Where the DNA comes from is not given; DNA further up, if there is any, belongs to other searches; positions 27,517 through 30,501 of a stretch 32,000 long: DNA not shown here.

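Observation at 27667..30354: In-frame fusion of a phosphomannomutase/PGM (PgcA-type) to a GDP-mannose 4,6-dehydratase-like domain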

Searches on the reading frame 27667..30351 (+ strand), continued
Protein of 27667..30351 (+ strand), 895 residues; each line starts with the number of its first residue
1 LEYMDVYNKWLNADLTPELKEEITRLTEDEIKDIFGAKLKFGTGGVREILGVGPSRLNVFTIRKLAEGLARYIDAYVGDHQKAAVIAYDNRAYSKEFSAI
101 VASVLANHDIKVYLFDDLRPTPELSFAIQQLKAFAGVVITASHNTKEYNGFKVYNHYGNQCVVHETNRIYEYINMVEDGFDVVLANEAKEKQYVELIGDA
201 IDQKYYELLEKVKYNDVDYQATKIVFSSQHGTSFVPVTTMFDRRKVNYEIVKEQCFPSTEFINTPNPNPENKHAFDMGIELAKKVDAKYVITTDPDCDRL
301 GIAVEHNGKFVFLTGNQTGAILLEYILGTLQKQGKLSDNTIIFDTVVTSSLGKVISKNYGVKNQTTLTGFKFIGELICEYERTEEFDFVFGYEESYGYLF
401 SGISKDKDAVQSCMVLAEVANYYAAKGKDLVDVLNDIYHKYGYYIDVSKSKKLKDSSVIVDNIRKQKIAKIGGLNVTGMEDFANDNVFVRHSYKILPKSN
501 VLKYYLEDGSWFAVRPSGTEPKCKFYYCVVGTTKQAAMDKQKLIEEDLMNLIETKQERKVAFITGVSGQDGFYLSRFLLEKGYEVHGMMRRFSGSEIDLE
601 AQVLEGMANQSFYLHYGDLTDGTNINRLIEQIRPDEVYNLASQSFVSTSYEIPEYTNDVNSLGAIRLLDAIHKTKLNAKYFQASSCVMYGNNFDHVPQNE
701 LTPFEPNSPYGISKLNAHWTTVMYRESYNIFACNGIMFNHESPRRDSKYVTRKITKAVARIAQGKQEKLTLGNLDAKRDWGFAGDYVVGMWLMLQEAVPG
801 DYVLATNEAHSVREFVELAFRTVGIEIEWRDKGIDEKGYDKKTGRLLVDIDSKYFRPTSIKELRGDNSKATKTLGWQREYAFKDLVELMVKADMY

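Call 22: find_encoding_contigs(protein=P0001, flank=10000, max_places=6)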
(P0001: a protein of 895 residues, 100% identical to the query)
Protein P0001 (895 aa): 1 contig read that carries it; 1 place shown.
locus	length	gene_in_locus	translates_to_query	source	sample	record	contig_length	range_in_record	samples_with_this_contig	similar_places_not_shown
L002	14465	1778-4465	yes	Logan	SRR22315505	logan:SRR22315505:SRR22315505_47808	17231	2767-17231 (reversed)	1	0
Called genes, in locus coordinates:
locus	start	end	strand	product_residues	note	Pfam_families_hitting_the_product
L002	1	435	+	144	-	?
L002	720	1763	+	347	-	PF00483:NTP_transferase, PF12804:NTP_transf_3 (weak)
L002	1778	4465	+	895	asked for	PF02878:PGM_PMM_I, PF02879:PGM_PMM_II, PF02880:PGM_PMM_III, PF00408:PGM_PMM_IV (weak), PF04321:RmlD_sub_bind (faint), PF01370:Epimerase, PF16363:GDP_Man_Dehyd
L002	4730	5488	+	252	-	PF00535:Glycos_transf_2, PF10111:Glyco_tranf_2_2, PF13641:Glyco_tranf_2_3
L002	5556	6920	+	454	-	PF02397:Bac_transf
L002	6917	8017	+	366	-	PF20706:GT4-conflict (weak), PF00534:Glycos_transf_1, PF13692:Glyco_trans_1_4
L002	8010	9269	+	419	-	PF00534:Glycos_transf_1, PF13692:Glyco_trans_1_4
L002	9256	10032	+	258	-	PF01061:ABC2_membrane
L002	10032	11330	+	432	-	PF00005:ABC_tran, PF14524:Wzt_C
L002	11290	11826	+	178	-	-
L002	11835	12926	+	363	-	PF00534:Glycos_transf_1, PF13692:Glyco_trans_1_4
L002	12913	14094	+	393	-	PF00534:Glycos_transf_1, PF13692:Glyco_trans_1_4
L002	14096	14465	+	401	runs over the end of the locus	PF00534:Glycos_transf_1, PF13692:Glyco_trans_1_4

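Call 24: search_protein_representatives(protein=window:27667-30351:+)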
Query: 895 residues. Proteins with E-value up to 0.001 (for the whole library): 46165; up to 1e-10: 19838; up to 1e-30: 6349. The best 150 are listed.
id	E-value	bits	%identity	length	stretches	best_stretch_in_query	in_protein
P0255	1.6e-265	900.0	95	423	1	247-664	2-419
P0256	6.1e-130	451.5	44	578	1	9-541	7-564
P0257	9.7e-130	450.8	44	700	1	5-554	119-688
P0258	2.9e-128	445.9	42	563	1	1-553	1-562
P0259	7.3e-127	441.3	44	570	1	1-553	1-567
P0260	2.2e-126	439.7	46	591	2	4-482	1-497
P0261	7.2e-122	424.8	43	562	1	3-543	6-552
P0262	9.5e-122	424.4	40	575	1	1-552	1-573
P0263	1.1e-121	424.2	43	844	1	5-545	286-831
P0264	3.1e-121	422.7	40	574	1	7-549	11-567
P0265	3.5e-121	422.5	40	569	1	6-544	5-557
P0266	4.4e-121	422.2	44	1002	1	5-550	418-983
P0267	1.2e-120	420.7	41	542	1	1-549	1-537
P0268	2.2e-120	419.8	42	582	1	5-557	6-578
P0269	2.6e-120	419.6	43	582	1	1-530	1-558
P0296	2.9e-111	389.7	43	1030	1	1-540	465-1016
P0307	4.5e-109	382.4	50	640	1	556-890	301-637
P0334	2.8e-106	373.2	30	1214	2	9-536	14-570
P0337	1.1e-105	371.3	42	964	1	7-555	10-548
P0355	2.3e-104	366.9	39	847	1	1-536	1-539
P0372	3.4e-103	363.0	54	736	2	687-893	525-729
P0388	2.7e-102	360.0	51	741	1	559-891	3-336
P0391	3.8e-102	359.5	40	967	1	6-557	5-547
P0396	9.6e-102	358.2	52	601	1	559-892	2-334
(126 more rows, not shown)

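Call 25: search_protein_families(library=pfam, proteins=[P0307, P0372, P0388, P0396, P0334, P0337, P0355, P0391, P0266, P0296], max_evalue=0.00001)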
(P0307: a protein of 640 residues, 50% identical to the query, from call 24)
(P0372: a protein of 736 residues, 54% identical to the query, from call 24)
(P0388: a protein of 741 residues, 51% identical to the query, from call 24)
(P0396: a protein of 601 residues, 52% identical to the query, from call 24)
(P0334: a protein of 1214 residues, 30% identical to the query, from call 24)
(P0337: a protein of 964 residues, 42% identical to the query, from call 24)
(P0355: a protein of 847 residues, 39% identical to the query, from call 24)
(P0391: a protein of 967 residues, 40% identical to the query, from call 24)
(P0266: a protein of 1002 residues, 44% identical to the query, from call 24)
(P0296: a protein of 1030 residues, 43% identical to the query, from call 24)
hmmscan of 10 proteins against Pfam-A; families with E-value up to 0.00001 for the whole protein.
P0307 (640 aa): 6 families
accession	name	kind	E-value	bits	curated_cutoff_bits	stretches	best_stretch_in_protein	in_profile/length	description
PF16363.11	GDP_Man_Dehyd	-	1.5e-125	419.6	27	1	307-636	1-332/332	GDP-mannose 4,6 dehydratase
PF01370.27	Epimerase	-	2.3e-60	204.4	20.9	1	306-549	1-237/240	NAD dependent epimerase/dehydratase family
PF20511.4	PMI_typeI_cat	-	6.6e-13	49.4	22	1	3-103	2-112/143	Phosphomannose isomerase type I, catalytic domain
PF04321.23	RmlD_sub_bind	-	3.1e-11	43.3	27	1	307-477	4-145/287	RmlD substrate binding domain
PF02719.21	Polysacc_synt_2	-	7.6e-07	29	20.2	1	307-424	2-121/293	Polysaccharide biosynthesis protein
PF21621.3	MPI_cupin_dom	-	8.5e-07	29.3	27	1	227-290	8-76/79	Mannose-6-phosphate isomerase, cupin domain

P0372 (736 aa): 3 families
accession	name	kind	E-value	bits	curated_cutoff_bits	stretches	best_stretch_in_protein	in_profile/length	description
PF16363.11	GDP_Man_Dehyd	-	5.6e-136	453.8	27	2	514-725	120-332/332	GDP-mannose 4,6 dehydratase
PF01370.27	Epimerase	-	2.5e-62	210.8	20.9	2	520-642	112-240/240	NAD dependent epimerase/dehydratase family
PF14890.11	Intein_splicing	-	3.7e-07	30.5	35.8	1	149-510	18-148/155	Intein splicing domain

P0388 (741 aa): 8 families
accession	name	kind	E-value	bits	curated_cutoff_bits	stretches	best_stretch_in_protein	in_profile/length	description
PF16363.11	GDP_Man_Dehyd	-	3.2e-134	448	27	1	6-334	1-332/332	GDP-mannose 4,6 dehydratase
PF01041.23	DegT_DnrJ_EryC1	-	8.1e-87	292.2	19.8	1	359-724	2-359/360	DegT/DnrJ/EryC1/StrS aminotransferase family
PF01370.27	Epimerase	-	9.6e-70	235.1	20.9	1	5-249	1-240/240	NAD dependent epimerase/dehydratase family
PF00155.27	Aminotran_1_2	-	2.4e-08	34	19.7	1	373-505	34-185/361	Aminotransferase class I and II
PF00266.25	Aminotran_5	-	2.9e-08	33.5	21.5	1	381-687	43-350/371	Aminotransferase class-V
PF04321.23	RmlD_sub_bind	-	4.7e-08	32.9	27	1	4-160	2-131/287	RmlD substrate binding domain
PF01053.26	Cys_Met_Meta_PP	-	9.9e-08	31.4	27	1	384-558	55-225/381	Cys/Met metabolism PLP-dependent enzyme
PF01212.27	Beta_elim_lyase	-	5e-07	29.8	27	1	376-507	27-170/288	Beta-eliminating lyase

P0396 (601 aa): 3 families
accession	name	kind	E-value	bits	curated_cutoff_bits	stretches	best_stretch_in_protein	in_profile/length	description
PF16363.11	GDP_Man_Dehyd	-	4.9e-129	431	27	1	5-331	1-332/332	GDP-mannose 4,6 dehydratase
PF01370.27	Epimerase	-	1.2e-63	215.1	20.9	1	4-246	1-240/240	NAD dependent epimerase/dehydratase family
PF04321.23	RmlD_sub_bind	-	2.3e-11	43.8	27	1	3-159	2-133/287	RmlD substrate binding domain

P0334 (1214 aa): 3 families
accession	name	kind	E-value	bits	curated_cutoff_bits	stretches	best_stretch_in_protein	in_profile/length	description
PF02878.22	PGM_PMM_I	-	3.9e-70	234.4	22.5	2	48-186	2-134/138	Phosphoglucomutase/phosphomannomutase, alpha/beta/alpha domain I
PF02879.22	PGM_PMM_II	-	1.7e-38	131.8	29.3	2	227-322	13-101/103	Phosphoglucomutase/phosphomannomutase, alpha/beta/alpha domain II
PF02880.22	PGM_PMM_III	-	8.1e-15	55.4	20.7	1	946-1052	2-98/115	Phosphoglucomutase/phosphomannomutase, alpha/beta/alpha domain III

P0337 (964 aa): 5 families
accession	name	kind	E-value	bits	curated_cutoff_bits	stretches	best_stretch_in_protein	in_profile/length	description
PF02878.22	PGM_PMM_I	-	2.1e-39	134.8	22.5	1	44-184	3-135/138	Phosphoglucomutase/phosphomannomutase, alpha/beta/alpha domain I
PF02879.22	PGM_PMM_II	-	5.1e-21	75.6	29.3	1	207-307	3-101/103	Phosphoglucomutase/phosphomannomutase, alpha/beta/alpha domain II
PF03706.18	LPG_synthase_TM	-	1.1e-20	74.8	33.4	1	600-901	26-301/302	Lysylphosphatidylglycerol synthase TM region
PF02880.22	PGM_PMM_III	-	3e-18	66.5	20.7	1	317-439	2-115/115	Phosphoglucomutase/phosphomannomutase, alpha/beta/alpha domain III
PF00408.26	PGM_PMM_IV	-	1.9e-08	34.7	23.1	1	478-531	14-61/68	Phosphoglucomutase/phosphomannomutase, C-terminal domain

P0355 (847 aa): 4 families
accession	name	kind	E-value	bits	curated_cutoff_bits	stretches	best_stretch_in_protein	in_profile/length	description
PF02878.22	PGM_PMM_I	-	4.2e-33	114.4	22.5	1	41-184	3-136/138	Phosphoglucomutase/phosphomannomutase, alpha/beta/alpha domain I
PF02879.22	PGM_PMM_II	-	7.3e-17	62.2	29.3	1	219-308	16-100/103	Phosphoglucomutase/phosphomannomutase, alpha/beta/alpha domain II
PF02880.22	PGM_PMM_III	-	2.2e-15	57.2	20.7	1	317-440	1-115/115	Phosphoglucomutase/phosphomannomutase, alpha/beta/alpha domain III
PF20511.4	PMI_typeI_cat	-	1.6e-11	44.9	22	1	557-658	1-111/143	Phosphomannose isomerase type I, catalytic domain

P0391 (967 aa): 5 families
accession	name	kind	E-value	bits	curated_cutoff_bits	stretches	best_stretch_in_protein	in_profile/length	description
PF02878.22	PGM_PMM_I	-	2.3e-41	141.2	22.5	1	38-179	2-135/138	Phosphoglucomutase/phosphomannomutase, alpha/beta/alpha domain I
PF02879.22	PGM_PMM_II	-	9.6e-23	81.1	29.3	1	201-299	2-99/103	Phosphoglucomutase/phosphomannomutase, alpha/beta/alpha domain II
PF02880.22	PGM_PMM_III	-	2.8e-18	66.5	20.7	1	310-419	1-101/115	Phosphoglucomutase/phosphomannomutase, alpha/beta/alpha domain III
PF03706.18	LPG_synthase_TM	-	1.6e-12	48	33.4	1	565-860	2-266/302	Lysylphosphatidylglycerol synthase TM region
PF00408.26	PGM_PMM_IV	-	6.6e-06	26.5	23.1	0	473-526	11-57/68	Phosphoglucomutase/phosphomannomutase, C-terminal domain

P0266 (1002 aa): 5 families
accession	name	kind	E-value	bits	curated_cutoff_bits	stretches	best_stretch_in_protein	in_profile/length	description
PF01704.24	UDPGP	-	1.2e-44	153.1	22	1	50-393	6-337/413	UTP--glucose-1-phosphate uridylyltransferase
PF02878.22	PGM_PMM_I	-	3.1e-42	144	22.5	1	456-590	3-133/138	Phosphoglucomutase/phosphomannomutase, alpha/beta/alpha domain I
PF02880.22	PGM_PMM_III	-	5.7e-21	75.2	20.7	1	738-860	2-111/115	Phosphoglucomutase/phosphomannomutase, alpha/beta/alpha domain III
PF02879.22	PGM_PMM_II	-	1.2e-18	68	29.3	1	637-729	15-101/103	Phosphoglucomutase/phosphomannomutase, alpha/beta/alpha domain II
PF00408.26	PGM_PMM_IV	-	2.6e-07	31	23.1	1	937-967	28-56/68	Phosphoglucomutase/phosphomannomutase, C-terminal domain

P0296 (1030 aa): 4 families
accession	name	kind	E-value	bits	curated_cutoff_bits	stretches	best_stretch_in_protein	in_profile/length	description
PF02878.22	PGM_PMM_I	-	9.5e-41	139.2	22.5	1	509-645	3-132/138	Phosphoglucomutase/phosphomannomutase, alpha/beta/alpha domain I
PF02879.22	PGM_PMM_II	-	8e-23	81.4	29.3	1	670-776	2-101/103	Phosphoglucomutase/phosphomannomutase, alpha/beta/alpha domain II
PF02880.22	PGM_PMM_III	-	5.1e-21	75.4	20.7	1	784-912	2-112/115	Phosphoglucomutase/phosphomannomutase, alpha/beta/alpha domain III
PF00408.26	PGM_PMM_IV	-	9.4e-08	32.5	23.1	1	966-1003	21-50/68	Phosphoglucomutase/phosphomannomutase, C-terminal domain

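Call 28: search_protein_families(library=ncbifam, proteins=[L001:7691-8713:+, L001:8943-9983:+, L001:6609-7589:+, L001:12877-13977:+, L001:2306-3469:+], max_evalue=1e-10)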
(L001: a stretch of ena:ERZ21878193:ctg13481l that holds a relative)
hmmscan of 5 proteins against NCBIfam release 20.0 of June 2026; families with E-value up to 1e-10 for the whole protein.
L001:7691-8713:+ (341 aa): 19 families
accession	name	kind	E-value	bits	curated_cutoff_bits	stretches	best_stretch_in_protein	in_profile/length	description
TIGR01181.1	dTDP_gluc_dehyt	equivalog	4.9e-48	163.9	365.1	1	4-333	1-313/321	dTDP-glucose 4,6-dehydratase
TIGR01179.1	galE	equivalog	6.4e-44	150.1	262.3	1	4-186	1-178/332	UDP-glucose 4-epimerase GalE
NF011728.1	PRK15181.1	equivalog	1.7e-36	125.9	760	1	4-332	17-338/348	Vi polysaccharide biosynthesis UDP-N-acetylglucosaminuronic acid C-4 epimerase TviC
TIGR04180.1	EDH_00030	hypoth_equivalog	2.7e-33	115.3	475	1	5-236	1-227/297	NAD-dependent 4,6-dehydratase LegB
NF007490.0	PRK10084.1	subfamily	3.1e-32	112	649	1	4-332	2-335/361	dTDP-glucose 4,6-dehydratase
NF007582.0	PRK10217.1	equivalog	1.1e-31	110.2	698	1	3-332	2-332/355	dTDP-glucose 4,6-dehydratase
NF007956.0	PRK10675.1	subfamily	2.6e-30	105.7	394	1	4-162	2-157/338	UDP-glucose 4-epimerase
TIGR02197.1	heptose_epim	equivalog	1.1e-29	103.6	274.6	1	5-333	1-315/316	ADP-glyceromanno-heptose 6-epimerase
NF042422.1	oxyalk_red_OleD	equivalog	1.7e-22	80.2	580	1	4-235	2-216/329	2-alkyl-3-oxoalkanoate reductase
TIGR02622.1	CDP_4_6_dhtase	equivalog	1.1e-20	74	278.45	1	3-172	5-172/352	CDP-glucose 4,6-dehydratase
NF042423.1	oxyalk_red_Shew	equivalog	2.3e-17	63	580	1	3-188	9-178/331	2-alkyl-3-oxoalkanoate reductase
NF047922.1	GDPFucSynFcl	equivalog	6e-17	62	500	1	60-333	35-303/308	GDP-L-fucose synthase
NF043036.1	ErythonDh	equivalog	8.7e-17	61.3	325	1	4-202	2-197/321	D-erythronate dehydrogenase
NF008872.0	PRK11908.1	equivalog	7.4e-16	58.1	294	1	3-333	2-337/349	bifunctional UDP-4-keto-pentose/UDP-xylose synthase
TIGR01214.1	rmlD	equivalog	8.5e-14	51.3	224.05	1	4-236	1-199/285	dTDP-4-dehydrorhamnose reductase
TIGR01472.1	gmd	equivalog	8.1e-13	48.3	415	1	5-181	3-183/342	GDP-mannose 4,6-dehydratase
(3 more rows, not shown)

L001:8943-9983:+ (347 aa): 2 families
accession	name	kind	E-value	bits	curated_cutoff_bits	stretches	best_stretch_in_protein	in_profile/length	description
TIGR01479.1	GMP_PMI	equivalog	1.1e-82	278.3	372.95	1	4-344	3-341/467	mannose-1-phosphate guanylyltransferase/mannose-6-phosphate isomerase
NF012004.0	PRK15460.1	equivalog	5.5e-57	193.5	859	1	3-343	7-350/478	mannose-1-phosphate guanyltransferase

L001:6609-7589:+ (327 aa): 0 families

L001:12877-13977:+ (367 aa): 0 families

L001:2306-3469:+ (388 aa): 6 families
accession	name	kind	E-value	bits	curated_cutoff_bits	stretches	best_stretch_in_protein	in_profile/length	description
NF011631.0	PRK15057.1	equivalog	3.7e-191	635.3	757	1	1-388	1-388/388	UDP-glucose 6-dehydrogenase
TIGR03026.1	NDP-sugDHase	subfamily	6.2e-102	341.4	189.8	1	1-379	1-398/413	nucleotide sugar dehydrogenase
NF041297.1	UDPGDh_AglM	equivalog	3.3e-51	174.6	670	1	1-342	1-362/429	UDP-glucose 6-dehydrogenase AglM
NF047673.2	TeichurnBiosyTuaD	equivalog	3.2e-46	158.4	700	1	2-342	3-356/439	UDP-glucose 6-dehydrogenase TuaD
NF040825.1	UDPMaNacDH_Arch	equivalog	9.5e-39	133.4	750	1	1-374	1-379/418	UDP-N-acetyl-D-mannosamine dehydrogenase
NF008286.0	PRK11064.1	equivalog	4.4e-23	81.6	459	1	2-380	5-407/420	UDP-N-acetyl-D-mannosamine dehydrogenase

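Call 47: find_encoding_contigs(protein=P0134, flank=10000, max_places=3)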
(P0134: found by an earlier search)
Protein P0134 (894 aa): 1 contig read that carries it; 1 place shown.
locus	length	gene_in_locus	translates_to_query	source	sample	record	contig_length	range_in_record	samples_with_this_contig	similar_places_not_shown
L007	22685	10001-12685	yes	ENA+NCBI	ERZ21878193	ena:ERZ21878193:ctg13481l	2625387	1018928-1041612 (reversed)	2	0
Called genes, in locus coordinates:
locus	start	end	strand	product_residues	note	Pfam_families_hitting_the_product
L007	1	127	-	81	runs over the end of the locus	PF01527:HTH_Tnp_1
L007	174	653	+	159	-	-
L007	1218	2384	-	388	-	PF01548:DEDD_Tnp_IS110, PF02371:Transposase_20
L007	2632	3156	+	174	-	PF01527:HTH_Tnp_1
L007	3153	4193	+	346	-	PF13384:HTH_23 (faint), PF13551:HTH_29 (weak), PF13565:HTH_32, PF00665:rve, PF13683:rve_3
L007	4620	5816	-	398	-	PF00872:Transposase_mut, PF10551:MULE (weak)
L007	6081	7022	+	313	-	PF01370:Epimerase, PF04321:RmlD_sub_bind (weak), PF16363:GDP_Man_Dehyd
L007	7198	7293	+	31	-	-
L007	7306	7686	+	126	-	PF00908:dTDP_sugar_isom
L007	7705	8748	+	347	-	PF00483:NTP_transferase, PF12804:NTP_transf_3 (weak)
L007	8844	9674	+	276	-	PF01757:Acyl_transf_3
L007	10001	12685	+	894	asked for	PF02878:PGM_PMM_I, PF02879:PGM_PMM_II, PF02880:PGM_PMM_III, PF00408:PGM_PMM_IV (weak), PF04321:RmlD_sub_bind (weak), PF01370:Epimerase, PF16363:GDP_Man_Dehyd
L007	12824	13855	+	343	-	PF01370:Epimerase, PF04321:RmlD_sub_bind, PF16363:GDP_Man_Dehyd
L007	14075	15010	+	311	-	PF01757:Acyl_transf_3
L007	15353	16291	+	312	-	PF01073:3Beta_HSD (weak), PF01370:Epimerase, PF16363:GDP_Man_Dehyd, PF02719:Polysacc_synt_2 (faint)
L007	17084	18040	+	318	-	PF01757:Acyl_transf_3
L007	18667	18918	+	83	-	PF01527:HTH_Tnp_1, PF13518:HTH_28 (weak)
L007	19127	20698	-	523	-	PF13007:LZ_Tnp_IS66, PF13005:zf-IS66, PF03050:DDE_Tnp_IS66, PF13817:DDE_Tnp_IS66_C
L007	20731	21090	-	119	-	PF05717:TnpB_IS66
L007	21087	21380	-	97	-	-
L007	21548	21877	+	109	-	-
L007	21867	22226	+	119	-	PF05717:TnpB_IS66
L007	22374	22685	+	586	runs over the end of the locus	PF03050:DDE_Tnp_IS66, PF13817:DDE_Tnp_IS66_C (weak)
